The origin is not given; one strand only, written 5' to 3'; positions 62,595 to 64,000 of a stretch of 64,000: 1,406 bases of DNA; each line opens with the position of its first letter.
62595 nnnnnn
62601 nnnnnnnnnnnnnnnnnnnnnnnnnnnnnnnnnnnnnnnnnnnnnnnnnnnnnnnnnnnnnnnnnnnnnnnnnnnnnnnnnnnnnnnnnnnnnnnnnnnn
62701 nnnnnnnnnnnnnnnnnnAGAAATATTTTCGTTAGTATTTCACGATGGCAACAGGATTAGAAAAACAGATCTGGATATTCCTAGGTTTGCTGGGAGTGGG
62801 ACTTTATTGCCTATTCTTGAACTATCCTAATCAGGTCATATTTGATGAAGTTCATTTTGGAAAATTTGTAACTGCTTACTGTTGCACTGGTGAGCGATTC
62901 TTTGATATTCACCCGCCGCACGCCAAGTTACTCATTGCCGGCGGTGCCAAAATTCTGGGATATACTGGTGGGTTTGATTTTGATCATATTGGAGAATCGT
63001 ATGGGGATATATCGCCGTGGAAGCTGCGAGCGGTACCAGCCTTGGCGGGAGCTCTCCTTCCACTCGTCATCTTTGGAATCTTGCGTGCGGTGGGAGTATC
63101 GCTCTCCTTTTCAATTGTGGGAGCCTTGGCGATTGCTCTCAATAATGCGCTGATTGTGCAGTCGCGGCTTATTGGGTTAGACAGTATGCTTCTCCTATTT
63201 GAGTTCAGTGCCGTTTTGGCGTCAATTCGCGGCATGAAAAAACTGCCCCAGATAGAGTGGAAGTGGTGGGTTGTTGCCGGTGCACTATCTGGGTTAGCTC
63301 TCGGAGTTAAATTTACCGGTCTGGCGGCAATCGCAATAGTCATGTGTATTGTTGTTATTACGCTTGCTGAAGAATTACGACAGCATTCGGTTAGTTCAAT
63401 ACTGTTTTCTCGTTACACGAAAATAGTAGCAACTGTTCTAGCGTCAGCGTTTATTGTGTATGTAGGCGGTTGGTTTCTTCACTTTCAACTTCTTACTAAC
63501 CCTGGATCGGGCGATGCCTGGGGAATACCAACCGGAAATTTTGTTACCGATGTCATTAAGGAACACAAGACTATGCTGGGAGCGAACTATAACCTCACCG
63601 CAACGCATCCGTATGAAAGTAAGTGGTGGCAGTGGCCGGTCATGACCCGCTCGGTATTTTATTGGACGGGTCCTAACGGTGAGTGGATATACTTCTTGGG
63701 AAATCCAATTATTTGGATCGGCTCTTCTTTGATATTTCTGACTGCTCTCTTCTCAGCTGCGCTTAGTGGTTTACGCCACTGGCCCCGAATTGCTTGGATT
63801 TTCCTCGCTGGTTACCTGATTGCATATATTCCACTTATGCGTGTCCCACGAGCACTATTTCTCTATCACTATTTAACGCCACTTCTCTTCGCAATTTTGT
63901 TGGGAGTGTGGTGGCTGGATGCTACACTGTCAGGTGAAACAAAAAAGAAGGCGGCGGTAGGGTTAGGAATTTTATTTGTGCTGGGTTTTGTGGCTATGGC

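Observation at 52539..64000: Type IV pilus operon whose last gene is a PMT/GT39 protein O-glycosyltransferase, with Thr/Pro-rich pilin-like substrates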

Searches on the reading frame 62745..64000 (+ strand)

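Call 5: search_protein_families(library=pfam, proteins=[window:62745-64000:+], max_evalue=0.01)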
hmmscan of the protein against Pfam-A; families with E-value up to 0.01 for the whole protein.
window:62745-64000:+ (418 aa): 2 families
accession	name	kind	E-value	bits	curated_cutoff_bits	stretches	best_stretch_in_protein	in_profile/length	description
PF02366.24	PMT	-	5e-38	131.5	22.7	1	13-250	3-244/245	Dolichyl-phosphate-mannose-protein mannosyltransferase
PF16192.10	PMT_4TMC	-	6.2e-27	94.8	32.4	1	266-412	1-167/202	C-terminal four TMM region of protein-O-mannosyltransferase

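Call 6: search_protein_families(library=ncbifam, proteins=[window:62745-64000:+], max_evalue=0.01)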
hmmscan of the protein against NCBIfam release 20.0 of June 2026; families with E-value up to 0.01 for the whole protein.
window:62745-64000:+ (418 aa): 1 family
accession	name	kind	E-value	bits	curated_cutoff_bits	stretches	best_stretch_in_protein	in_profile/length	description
NF058602.1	PrMnsylTfPmt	equivalog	1e-06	27.8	800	0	55-381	98-451/530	protein O-mannosyltransferase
